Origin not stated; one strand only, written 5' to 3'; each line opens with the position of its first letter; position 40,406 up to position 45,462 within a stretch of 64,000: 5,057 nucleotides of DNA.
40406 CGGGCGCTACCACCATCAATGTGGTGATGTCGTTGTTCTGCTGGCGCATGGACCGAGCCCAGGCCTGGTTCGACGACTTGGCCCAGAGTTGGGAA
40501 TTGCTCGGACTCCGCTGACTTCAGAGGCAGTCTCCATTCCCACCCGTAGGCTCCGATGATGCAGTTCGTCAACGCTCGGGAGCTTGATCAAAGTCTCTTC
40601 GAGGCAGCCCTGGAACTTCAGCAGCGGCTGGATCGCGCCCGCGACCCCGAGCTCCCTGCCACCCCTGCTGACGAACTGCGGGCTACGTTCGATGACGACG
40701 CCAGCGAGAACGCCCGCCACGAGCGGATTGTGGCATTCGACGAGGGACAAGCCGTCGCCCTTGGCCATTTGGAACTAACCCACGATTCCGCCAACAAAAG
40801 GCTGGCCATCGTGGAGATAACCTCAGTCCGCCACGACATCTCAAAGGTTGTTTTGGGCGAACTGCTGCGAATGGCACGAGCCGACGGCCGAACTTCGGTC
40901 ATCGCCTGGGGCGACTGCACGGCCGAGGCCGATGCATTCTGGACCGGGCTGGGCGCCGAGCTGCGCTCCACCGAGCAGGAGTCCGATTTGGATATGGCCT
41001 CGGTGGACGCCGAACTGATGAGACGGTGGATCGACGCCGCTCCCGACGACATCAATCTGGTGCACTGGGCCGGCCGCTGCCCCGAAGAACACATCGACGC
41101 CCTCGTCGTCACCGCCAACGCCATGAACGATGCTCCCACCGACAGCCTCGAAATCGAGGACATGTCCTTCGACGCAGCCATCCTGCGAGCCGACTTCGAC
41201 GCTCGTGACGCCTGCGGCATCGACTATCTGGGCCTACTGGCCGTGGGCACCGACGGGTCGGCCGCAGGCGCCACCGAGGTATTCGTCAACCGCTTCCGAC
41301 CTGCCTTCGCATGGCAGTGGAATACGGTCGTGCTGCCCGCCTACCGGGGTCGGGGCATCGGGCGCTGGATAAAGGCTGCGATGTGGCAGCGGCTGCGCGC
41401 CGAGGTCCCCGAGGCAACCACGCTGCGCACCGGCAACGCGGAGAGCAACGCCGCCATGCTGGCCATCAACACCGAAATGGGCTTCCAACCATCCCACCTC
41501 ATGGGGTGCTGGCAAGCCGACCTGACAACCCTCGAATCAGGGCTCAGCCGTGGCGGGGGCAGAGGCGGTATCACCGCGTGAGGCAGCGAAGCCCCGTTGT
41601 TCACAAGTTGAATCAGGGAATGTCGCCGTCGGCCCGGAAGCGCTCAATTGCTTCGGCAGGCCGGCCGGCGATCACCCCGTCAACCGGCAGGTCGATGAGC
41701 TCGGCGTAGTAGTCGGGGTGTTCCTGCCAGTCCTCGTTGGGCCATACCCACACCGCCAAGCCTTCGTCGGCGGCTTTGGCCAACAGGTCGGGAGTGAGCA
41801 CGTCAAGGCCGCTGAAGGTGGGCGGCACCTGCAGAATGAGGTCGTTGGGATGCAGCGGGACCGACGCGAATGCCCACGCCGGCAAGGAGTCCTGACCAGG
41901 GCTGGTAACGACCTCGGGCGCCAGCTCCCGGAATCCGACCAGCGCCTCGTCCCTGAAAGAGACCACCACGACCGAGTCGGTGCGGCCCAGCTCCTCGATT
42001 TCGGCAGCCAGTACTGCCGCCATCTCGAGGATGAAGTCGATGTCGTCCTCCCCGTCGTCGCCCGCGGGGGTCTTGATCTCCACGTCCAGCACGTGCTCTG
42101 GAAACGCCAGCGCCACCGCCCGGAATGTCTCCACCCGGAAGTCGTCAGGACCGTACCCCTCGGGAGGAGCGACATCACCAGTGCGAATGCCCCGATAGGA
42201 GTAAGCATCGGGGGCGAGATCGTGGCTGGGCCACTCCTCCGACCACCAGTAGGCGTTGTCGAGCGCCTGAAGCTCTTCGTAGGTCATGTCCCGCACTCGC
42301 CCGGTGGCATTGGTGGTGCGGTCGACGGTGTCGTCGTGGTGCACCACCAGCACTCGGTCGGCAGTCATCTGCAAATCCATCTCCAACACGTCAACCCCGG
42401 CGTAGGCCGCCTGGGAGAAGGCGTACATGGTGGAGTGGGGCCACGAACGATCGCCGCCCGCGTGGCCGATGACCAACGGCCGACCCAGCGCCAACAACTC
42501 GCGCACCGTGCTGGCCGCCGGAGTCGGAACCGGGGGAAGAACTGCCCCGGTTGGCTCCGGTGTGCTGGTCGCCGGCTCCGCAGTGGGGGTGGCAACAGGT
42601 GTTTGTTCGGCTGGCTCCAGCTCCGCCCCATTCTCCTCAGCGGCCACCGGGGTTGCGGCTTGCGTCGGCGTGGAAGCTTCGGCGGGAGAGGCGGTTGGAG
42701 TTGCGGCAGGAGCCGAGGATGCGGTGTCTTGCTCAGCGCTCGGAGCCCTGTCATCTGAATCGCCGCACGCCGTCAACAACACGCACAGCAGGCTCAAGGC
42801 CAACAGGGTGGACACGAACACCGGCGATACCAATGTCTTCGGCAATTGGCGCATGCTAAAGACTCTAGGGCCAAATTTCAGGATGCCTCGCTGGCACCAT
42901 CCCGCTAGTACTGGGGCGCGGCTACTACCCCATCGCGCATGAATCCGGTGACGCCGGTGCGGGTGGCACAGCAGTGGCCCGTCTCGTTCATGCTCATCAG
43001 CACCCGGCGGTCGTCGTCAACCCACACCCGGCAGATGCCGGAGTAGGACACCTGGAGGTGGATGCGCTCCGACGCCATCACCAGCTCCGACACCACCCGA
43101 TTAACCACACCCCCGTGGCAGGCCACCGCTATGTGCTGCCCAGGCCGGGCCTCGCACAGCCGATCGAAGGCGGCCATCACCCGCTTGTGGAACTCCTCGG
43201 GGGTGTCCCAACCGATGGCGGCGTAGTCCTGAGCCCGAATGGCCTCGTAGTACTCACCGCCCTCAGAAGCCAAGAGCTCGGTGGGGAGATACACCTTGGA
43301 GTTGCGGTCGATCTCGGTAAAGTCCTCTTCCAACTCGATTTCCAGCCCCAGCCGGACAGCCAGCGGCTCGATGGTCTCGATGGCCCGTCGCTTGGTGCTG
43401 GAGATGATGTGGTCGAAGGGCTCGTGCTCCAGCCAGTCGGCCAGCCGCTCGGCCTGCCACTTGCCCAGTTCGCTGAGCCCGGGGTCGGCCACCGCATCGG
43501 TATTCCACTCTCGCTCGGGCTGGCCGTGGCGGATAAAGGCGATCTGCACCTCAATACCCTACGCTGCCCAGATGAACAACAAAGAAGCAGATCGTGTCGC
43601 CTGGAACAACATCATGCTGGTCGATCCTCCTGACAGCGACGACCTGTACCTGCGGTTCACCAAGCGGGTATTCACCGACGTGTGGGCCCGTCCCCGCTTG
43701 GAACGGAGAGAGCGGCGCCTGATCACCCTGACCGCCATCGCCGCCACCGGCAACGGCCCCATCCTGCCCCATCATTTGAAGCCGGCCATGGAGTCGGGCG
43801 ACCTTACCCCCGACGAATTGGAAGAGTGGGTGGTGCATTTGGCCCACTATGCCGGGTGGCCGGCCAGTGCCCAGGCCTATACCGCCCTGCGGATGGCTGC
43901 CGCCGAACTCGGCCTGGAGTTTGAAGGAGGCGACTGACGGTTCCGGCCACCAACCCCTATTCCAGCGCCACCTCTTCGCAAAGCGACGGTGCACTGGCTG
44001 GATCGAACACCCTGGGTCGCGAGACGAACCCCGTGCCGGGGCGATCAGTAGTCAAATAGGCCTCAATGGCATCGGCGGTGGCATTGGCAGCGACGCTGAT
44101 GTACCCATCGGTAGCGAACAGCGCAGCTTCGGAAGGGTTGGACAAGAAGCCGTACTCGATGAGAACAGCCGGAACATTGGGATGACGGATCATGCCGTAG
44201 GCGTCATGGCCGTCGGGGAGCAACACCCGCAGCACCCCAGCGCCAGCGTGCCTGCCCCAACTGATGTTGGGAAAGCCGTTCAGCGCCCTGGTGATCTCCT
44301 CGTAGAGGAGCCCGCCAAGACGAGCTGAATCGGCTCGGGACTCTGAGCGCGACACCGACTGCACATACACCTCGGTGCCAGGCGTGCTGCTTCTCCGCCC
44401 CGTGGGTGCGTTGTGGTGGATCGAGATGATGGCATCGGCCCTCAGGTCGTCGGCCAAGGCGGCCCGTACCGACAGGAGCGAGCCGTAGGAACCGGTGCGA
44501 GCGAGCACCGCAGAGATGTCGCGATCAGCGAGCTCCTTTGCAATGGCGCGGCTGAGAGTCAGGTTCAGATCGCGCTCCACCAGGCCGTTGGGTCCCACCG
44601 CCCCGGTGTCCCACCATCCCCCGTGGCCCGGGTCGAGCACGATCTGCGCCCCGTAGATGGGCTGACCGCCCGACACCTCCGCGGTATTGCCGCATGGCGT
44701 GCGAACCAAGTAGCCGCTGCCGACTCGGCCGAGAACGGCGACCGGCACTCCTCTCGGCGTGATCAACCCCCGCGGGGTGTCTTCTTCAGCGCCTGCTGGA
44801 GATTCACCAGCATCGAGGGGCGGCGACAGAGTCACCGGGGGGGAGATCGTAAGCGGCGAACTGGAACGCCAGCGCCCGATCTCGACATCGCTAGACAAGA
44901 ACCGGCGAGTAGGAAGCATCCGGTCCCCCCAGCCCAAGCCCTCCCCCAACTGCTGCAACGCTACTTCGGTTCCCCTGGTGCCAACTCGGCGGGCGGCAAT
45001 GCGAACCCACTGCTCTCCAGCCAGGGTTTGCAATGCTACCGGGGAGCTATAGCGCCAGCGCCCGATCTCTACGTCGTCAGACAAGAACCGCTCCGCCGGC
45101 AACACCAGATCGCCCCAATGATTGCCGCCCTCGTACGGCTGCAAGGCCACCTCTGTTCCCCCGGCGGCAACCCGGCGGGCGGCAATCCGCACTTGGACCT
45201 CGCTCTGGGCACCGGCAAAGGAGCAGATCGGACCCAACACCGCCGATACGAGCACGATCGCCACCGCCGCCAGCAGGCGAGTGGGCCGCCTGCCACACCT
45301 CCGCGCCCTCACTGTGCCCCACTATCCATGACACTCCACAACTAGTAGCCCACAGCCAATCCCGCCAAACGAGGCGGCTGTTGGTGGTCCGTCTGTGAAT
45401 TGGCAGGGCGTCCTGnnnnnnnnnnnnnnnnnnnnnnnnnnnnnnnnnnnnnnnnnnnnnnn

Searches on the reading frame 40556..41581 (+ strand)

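Call 70: search_protein_families(library=pfam, proteins=[window:40556-41581:+], max_evalue=0.001)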
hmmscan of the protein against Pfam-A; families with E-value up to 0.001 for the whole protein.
window:40556-41581:+ (341 aa): 2 families
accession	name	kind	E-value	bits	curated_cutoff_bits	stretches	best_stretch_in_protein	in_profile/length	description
PF00583.31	Acetyltransf_1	-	1.3e-06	29.1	20.7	1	223-303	31-109/116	Acetyltransferase (GNAT) family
PF13508.13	Acetyltransf_7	-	0.00044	21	27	0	249-283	27-58/84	Acetyltransferase (GNAT) domain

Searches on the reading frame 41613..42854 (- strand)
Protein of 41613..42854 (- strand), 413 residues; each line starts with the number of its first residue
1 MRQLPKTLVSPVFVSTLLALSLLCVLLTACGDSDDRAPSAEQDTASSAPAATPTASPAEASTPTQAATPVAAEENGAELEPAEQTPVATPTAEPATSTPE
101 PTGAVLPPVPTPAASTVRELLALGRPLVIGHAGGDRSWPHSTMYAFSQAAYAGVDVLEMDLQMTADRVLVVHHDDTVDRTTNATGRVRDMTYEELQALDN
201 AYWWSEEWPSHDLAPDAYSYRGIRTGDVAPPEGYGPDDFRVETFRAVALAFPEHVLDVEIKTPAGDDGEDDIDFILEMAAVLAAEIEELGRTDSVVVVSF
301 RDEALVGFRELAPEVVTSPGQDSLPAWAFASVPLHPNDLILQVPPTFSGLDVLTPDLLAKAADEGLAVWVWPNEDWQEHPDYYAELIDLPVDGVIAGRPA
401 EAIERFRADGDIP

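Call 70: search_protein_families(library=pfam, proteins=[window:41613-42854:-], max_evalue=0.001)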
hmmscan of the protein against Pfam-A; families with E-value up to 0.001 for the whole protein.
window:41613-42854:- (413 aa): 1 family
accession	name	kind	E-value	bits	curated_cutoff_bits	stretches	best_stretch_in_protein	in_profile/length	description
PF03009.23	GDPD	-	5.1e-31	109.1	23.6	1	131-399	1-242/244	Glycerophosphoryl diester phosphodiesterase family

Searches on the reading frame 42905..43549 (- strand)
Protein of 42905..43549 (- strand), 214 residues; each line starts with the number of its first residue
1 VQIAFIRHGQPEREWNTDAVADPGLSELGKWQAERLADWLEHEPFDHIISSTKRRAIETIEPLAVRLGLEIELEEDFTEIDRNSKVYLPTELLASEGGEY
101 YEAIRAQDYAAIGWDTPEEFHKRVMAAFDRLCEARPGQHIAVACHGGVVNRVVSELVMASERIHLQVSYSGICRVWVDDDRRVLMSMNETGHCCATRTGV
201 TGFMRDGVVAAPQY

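Call 70: search_protein_families(library=pfam, proteins=[window:42905-43549:-], max_evalue=0.001)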
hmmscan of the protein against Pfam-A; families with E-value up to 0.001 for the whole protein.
window:42905-43549:- (214 aa): 1 family
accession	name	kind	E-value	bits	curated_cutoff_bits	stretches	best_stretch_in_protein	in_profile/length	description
PF00300.27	His_Phos_1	-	1.8e-33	116.3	21.7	1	3-189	1-193/194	Histidine phosphatase superfamily (branch 1)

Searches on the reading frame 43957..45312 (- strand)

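Call 16: search_protein_families(library=pfam, proteins=[window:43957-45312:-], max_evalue=0.001)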
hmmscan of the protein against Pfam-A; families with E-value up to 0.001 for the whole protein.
window:43957-45312:- (451 aa): 1 family
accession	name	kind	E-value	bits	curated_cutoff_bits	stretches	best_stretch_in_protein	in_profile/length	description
PF01520.23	Amidase_3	-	8.2e-34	117.6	27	1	224-417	1-173/174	N-acetylmuramoyl-L-alanine amidase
